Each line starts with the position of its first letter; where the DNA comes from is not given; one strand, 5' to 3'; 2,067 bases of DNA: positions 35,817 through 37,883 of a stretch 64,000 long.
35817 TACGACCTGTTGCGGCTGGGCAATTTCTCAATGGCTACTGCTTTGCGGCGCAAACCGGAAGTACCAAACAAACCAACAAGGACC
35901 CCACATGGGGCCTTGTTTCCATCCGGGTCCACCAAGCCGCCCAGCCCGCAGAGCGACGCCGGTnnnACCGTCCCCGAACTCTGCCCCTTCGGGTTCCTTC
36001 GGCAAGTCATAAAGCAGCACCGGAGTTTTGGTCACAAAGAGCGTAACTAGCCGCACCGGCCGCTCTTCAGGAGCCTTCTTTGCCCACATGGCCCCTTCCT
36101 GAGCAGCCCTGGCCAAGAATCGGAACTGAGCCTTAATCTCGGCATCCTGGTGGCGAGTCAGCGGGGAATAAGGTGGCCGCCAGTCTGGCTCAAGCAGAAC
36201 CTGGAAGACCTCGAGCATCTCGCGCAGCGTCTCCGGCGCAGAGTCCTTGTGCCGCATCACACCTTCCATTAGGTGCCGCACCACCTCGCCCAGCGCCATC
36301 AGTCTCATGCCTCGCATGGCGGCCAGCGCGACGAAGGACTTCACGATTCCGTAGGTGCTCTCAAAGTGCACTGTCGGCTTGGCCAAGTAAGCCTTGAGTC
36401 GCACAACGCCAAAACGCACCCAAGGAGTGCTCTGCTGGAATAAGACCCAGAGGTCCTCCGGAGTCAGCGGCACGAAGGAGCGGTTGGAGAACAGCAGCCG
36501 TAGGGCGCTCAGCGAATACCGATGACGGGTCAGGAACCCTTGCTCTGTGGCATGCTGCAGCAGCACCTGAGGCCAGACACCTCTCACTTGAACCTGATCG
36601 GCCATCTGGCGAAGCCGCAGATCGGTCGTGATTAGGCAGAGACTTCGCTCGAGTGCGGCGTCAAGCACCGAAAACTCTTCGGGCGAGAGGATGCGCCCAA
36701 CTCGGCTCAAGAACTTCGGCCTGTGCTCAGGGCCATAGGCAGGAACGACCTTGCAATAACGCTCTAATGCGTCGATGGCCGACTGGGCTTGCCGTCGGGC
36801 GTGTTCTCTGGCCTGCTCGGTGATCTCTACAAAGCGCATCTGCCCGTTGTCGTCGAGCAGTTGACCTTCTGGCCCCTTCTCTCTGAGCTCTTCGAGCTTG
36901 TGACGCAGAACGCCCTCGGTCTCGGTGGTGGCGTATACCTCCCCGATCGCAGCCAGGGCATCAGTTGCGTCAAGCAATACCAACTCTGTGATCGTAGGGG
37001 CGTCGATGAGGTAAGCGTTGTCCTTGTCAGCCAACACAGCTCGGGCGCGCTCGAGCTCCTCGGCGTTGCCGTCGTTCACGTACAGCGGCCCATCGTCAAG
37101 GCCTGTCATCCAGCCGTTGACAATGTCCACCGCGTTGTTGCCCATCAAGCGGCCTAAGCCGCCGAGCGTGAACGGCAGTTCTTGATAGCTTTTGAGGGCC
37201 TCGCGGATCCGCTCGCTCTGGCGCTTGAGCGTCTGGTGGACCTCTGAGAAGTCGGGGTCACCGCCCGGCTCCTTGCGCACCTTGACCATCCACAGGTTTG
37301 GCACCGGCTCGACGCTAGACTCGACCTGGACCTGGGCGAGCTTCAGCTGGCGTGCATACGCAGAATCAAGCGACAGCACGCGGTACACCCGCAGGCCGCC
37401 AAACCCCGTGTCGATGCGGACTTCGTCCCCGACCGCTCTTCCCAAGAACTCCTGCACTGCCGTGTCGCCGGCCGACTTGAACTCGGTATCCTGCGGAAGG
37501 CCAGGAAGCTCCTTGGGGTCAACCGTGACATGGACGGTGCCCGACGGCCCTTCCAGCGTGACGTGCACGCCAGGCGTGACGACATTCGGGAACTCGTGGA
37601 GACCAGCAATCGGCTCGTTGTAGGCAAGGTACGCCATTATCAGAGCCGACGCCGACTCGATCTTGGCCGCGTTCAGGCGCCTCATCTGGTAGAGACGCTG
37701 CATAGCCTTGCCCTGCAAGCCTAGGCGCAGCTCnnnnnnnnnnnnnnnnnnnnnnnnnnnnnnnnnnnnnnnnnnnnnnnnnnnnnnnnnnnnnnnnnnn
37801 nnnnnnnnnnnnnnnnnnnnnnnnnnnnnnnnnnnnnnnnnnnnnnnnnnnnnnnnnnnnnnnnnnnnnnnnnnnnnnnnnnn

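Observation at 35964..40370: Stand-alone 1,468-aa nuclease-TPR-GreA/B-C-PIN protein: candidate single-gene anti-phage system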

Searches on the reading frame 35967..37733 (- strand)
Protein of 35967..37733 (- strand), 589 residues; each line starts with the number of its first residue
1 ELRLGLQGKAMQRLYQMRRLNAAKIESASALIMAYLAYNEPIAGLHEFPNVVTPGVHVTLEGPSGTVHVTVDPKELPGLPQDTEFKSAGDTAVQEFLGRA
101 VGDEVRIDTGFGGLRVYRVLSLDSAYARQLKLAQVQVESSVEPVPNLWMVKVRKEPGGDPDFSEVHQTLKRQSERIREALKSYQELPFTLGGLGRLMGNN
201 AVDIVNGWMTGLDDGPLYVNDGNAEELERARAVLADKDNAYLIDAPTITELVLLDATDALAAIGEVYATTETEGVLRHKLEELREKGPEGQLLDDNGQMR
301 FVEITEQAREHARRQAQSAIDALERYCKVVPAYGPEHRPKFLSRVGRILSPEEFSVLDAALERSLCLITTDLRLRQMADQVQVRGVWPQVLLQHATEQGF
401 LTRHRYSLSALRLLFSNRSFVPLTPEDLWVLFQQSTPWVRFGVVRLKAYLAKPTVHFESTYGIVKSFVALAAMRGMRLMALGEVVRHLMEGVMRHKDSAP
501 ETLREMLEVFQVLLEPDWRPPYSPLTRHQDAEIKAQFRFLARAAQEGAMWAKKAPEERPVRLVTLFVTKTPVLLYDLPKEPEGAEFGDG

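Call 25: search_solved_structures(query=window:35967-37673:-, max_evalue=10)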
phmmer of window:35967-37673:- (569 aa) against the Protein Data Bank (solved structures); distinct sequences matched with E-value up to 10: 0.

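Call 55: predict_structure(alignment_id=A3)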
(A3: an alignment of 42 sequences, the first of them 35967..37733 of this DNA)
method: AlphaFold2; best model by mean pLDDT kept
length: 589 residues; sequences in the alignment: 42
mean_pLDDT: 89.8   pTM: 0.75
mean pLDDT of the five models: 89.8, 89.5, 89.5, 88.5, 88.1
residues with pLDDT >= 90: 373; 70-90: 190; 50-70: 17; < 50: 9
segments of 3 or more residues with pLDDT < 50: 581-589
pLDDT, mean of each block of 10 residues (from residue 1): 80 91 87 81 81 95 93 88 89 91 88 86 93 85 64 79 83 87 90 87 92 87 88 96 98 97 97 96 76 81 87 96 98 91 88 97 97 96 96 97 96 92 93 95 93 88 96 94 98 95 97 92 94 97 97 90 92 83 42
secondary structure, 60 per line:
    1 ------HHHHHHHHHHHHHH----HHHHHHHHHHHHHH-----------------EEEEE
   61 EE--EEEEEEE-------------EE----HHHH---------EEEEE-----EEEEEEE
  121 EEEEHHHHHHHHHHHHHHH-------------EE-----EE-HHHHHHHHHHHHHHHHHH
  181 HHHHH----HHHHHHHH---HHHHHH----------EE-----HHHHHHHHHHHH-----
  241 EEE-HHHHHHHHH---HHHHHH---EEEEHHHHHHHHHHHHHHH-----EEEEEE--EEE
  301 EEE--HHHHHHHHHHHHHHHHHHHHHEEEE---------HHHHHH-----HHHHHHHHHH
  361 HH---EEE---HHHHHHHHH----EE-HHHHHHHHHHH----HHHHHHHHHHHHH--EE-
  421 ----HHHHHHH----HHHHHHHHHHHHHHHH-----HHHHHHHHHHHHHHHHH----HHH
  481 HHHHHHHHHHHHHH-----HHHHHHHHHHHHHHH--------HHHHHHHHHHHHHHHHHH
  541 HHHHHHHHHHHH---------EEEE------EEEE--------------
elements in order: H7-20 H25-38 E56-62 E65-71 H91-94 E104-108 E114-124 H125-139 H163-185 H190-197 H201-206 H224-235 E241-243 H245-253 H257-262 E266-269 H270-284 E290-295 E298-303 H306-326 E327-330 H340-345 H351-362 E366-368 H372-380 H388-398 H403-415 H425-431 H436-451 H457-473 H478-494 H500-514 H523-552 E562-565 E572-575

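Call 59: fold_search(model_id=the predicted structure, library=pdb)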
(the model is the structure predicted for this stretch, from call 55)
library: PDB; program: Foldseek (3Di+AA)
matches with E <= 10: 506; with E <= 0.001: 0
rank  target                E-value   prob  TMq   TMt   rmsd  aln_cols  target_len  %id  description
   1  2pn0_C                2.8e-03  1.00  0.12  0.50  11.4       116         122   22  Prokaryotic transcription elongation factor GreA/GreB from Nitrosomonas europaea (released 2007-05-22)
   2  9mg8_B                4.5e-03  0.41  0.10  0.13  23.5       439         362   14  Crystal Structure of b-iTHR-110 (released 2025-12-17)
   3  2pn0_D                5.7e-03  1.00  0.12  0.51   9.9        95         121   25  Prokaryotic transcription elongation factor GreA/GreB from Nitrosomonas europaea (released 2007-05-22)
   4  2pn0_A                6.2e-03  1.00  0.12  0.51  11.1       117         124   20  Prokaryotic transcription elongation factor GreA/GreB from Nitrosomonas europaea (released 2007-05-22)
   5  9a7t_B                8.2e-03  1.00  0.12  0.41   8.0       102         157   20  Integrative model of RPOB-GREA by crosslinking MS and deep learning (released 2024-09-18)
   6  3aoi_X                9.9e-03  1.00  0.12  0.42  13.5       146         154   20  RNA polymerase-Gfh1 complex (Crystal type 2) (released 2010-12-08)
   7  4wqt_X                1.1e-02  1.00  0.12  0.42  12.6       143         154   21  Thermus thermophilus RNA polymerase complexed with an RNA cleavage stimulating factor (a GreA/Gfh1 chimeric protein) (released 2015-02-18)
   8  3bmb_A                1.3e-02  1.00  0.12  0.43  12.4       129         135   18  Crystal structure of a new RNA polymerase interacting protein (released 2008-10-28)
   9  1v8p_F                1.4e-02  1.00  0.18  0.60   6.7       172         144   16  Crystal structure of PAE2754 from Pyrobaculum aerophilum (released 2004-02-10)
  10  2eul_A                1.5e-02  1.00  0.11  0.39  17.4       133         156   26  Structure of the transcription factor Gfh1. (released 2005-11-15)
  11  1v8o_B                1.6e-02  1.00  0.18  0.64   6.4       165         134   16  Crystal Structure of PAE2754 from Pyrobaculum aerophilum (released 2004-02-10)
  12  3aoh_X                1.7e-02  1.00  0.12  0.44  11.4       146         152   23  RNA polymerase-Gfh1 complex (Crystal type 1) (released 2010-12-08)
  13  1v8o_A                1.7e-02  1.00  0.18  0.64   4.5       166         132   17  Crystal Structure of PAE2754 from Pyrobaculum aerophilum (released 2004-02-10)
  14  2f23_A                1.9e-02  1.00  0.11  0.39  17.2       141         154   18  Crystal structure of GreA factor homolog 1 (Gfh1) protein of Thermus thermophilus (released 2006-05-30)
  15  3ix7_B                2.0e-02  1.00  0.17  0.62   5.9       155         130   15  Crystal structure of a domain of functionally unknown protein from Thermus thermophilus HB8 (released 2009-09-22)
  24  2p4v_A                5.8e-02  1.00  0.12  0.40   8.8       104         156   15  Crystal structure of the transcript cleavage factor, GreB at 2.6A resolution (released 2008-01-22)
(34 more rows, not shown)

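Call 88: search_dna_similar(query=window:35967-37733:-, collection=phages, mode=protein, max_evalue=0.001, max_rows=10)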
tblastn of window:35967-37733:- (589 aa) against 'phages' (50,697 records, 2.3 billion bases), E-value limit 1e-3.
No match.

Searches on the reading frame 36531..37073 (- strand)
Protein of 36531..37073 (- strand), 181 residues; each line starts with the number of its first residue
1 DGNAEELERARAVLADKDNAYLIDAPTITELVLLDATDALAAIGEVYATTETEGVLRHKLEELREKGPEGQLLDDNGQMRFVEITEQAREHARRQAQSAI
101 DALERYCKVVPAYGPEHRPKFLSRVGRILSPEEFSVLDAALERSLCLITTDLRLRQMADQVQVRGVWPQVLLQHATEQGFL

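Call 78: search_solved_structures(query=A5, max_evalue=10, show_alignments=3)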
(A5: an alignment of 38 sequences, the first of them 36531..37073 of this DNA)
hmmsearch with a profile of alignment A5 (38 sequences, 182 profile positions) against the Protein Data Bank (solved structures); distinct sequences matched with E-value up to 10: 9.
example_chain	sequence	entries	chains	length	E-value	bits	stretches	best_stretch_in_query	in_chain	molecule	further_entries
7og5_H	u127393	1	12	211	0.0023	20.6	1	130-172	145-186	RNA-free ribonuclease P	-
3ix7_A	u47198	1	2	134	0.0079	18.8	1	134-174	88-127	Uncharacterized protein TTHA0540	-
8ssf_A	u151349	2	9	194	0.013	18.1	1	130-171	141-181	RNA-free ribonuclease P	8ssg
8kda_E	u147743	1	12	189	0.014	18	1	130-170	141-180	RNA-free ribonuclease P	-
7f3e_E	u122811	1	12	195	0.021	17.4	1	130-165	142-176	RNA-free ribonuclease P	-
8kd9_A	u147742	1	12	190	0.023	17.3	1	130-165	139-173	RNA-free ribonuclease P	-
6bqs_A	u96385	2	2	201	0.092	15.3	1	99-131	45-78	hypothetical protein PG_2227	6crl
7e8j_A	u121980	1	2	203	0.46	13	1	130-164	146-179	RNA-free ribonuclease P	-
7e8k_A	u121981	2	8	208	1.3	11.6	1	130-163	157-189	RNA-free ribonuclease P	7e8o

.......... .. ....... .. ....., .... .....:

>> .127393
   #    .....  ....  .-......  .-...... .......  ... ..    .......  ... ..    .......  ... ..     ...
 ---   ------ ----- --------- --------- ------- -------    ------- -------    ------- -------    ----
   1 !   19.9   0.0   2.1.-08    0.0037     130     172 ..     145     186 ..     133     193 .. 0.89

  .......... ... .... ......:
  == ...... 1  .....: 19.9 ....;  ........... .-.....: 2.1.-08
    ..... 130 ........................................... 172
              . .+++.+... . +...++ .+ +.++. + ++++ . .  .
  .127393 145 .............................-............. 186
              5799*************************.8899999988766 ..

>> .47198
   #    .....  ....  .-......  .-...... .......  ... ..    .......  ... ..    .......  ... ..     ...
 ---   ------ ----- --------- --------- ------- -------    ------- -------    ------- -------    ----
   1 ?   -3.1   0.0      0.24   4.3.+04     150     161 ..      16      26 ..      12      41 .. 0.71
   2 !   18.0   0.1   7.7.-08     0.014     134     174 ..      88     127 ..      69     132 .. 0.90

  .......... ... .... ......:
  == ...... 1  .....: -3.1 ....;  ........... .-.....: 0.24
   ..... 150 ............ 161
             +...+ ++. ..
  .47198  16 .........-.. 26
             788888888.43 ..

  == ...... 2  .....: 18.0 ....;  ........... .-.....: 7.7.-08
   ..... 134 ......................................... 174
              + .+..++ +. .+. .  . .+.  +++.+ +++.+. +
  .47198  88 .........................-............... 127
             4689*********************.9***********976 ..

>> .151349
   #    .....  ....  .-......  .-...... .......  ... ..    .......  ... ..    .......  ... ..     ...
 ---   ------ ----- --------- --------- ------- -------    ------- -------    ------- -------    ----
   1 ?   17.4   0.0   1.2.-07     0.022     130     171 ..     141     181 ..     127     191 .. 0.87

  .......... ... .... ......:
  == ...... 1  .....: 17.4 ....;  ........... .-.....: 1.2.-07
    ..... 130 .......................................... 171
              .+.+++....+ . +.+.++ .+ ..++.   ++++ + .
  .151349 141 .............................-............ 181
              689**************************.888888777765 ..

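Call 89: find_homologous_proteins(query=A5, max_evalue=0.001)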
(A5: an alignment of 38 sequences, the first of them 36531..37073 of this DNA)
Query A5 (38 sequences) (181 aa, profile of the alignment): 2 proteins with E <= 0.001 among 8000 candidates.
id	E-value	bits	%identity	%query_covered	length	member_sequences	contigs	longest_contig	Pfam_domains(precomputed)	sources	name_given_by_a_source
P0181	1.4e-31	127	39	61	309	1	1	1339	PF20698.4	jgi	jgi:hypothetical protein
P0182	1.1e-17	82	83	40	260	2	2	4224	-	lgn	-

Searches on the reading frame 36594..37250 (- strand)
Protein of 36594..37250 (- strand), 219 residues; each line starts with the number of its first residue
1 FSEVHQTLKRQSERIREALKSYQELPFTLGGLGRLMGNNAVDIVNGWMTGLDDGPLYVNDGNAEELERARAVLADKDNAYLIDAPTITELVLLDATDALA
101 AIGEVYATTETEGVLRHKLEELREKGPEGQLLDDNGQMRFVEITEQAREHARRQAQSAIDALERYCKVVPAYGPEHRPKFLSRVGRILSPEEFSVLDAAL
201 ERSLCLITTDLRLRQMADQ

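Call 23: search_protein_families(library=pfam, proteins=[window:36594-37250:-], max_evalue=10)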
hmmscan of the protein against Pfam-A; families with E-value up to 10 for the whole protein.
window:36594-37250:- (219 aa): 3 families
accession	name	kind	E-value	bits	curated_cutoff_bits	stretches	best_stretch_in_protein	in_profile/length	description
PF20698.3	PIN-TPR-GreABC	-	4e-20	72.9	27.8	1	82-218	2-137/138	PIN domain associated with the TPR-GreAB-C-PIN system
PF18854.6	baeRF_family10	-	0.053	14.2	27.1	1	80-166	8-87/143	Bacterial archaeo-eukaryotic release factor family 10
PF02672.20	CP12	-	0.51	11.6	22.7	1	141-170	33-61/70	CP12 domain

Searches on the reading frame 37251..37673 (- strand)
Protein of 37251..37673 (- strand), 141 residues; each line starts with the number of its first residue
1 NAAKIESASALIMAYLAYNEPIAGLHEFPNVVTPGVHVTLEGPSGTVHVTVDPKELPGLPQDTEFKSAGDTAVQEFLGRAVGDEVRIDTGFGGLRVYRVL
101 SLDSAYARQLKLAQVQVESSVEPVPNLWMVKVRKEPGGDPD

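Call 23: search_protein_families(library=pfam, proteins=[window:37251-37673:-], max_evalue=10)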
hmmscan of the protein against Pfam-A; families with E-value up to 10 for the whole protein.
window:37251-37673:- (141 aa): 1 family
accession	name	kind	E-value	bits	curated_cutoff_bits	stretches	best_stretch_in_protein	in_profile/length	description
PF01272.25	GreA_GreB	-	0.14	12.6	26.9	1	75-101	49-74/77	Transcription elongation factor, GreA/GreB, C-term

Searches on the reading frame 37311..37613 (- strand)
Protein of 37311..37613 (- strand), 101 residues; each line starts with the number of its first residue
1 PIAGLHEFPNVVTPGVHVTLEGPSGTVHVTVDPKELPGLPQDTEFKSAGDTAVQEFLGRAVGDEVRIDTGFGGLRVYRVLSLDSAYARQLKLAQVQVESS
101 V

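Call 79: search_solved_structures(query=A6, max_evalue=10, show_alignments=3)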
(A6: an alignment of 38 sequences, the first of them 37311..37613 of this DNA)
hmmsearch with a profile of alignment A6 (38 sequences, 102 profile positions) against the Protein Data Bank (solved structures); distinct sequences matched with E-value up to 10: 7.
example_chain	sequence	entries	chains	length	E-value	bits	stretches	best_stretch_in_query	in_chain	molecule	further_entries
2f23_A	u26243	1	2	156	0.00024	24.3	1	10-83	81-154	Anti-cleavage anti-greA transcription factor gfh1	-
2eul_A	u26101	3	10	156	0.0003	24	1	10-83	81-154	anti-cleavage anti-GreA transcription factor Gfh1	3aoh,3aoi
4wqt_X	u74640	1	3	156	0.00031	23.9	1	10-83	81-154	RNA cleavage stimulating factor (GreA/Gfh1 chimeric protein Gre-C1)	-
2etn_A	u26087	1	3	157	0.00034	23.8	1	10-83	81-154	anti-cleavage anti-GreA transcription factor Gfh1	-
2p4v_A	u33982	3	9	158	0.0069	19.6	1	10-83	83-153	Transcription elongation factor greB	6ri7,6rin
7dww_B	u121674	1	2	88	0.14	15.3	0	51-71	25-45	msDPBB_sym2 protein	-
5lnl_A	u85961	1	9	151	1.3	12.3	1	8-31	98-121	Hsf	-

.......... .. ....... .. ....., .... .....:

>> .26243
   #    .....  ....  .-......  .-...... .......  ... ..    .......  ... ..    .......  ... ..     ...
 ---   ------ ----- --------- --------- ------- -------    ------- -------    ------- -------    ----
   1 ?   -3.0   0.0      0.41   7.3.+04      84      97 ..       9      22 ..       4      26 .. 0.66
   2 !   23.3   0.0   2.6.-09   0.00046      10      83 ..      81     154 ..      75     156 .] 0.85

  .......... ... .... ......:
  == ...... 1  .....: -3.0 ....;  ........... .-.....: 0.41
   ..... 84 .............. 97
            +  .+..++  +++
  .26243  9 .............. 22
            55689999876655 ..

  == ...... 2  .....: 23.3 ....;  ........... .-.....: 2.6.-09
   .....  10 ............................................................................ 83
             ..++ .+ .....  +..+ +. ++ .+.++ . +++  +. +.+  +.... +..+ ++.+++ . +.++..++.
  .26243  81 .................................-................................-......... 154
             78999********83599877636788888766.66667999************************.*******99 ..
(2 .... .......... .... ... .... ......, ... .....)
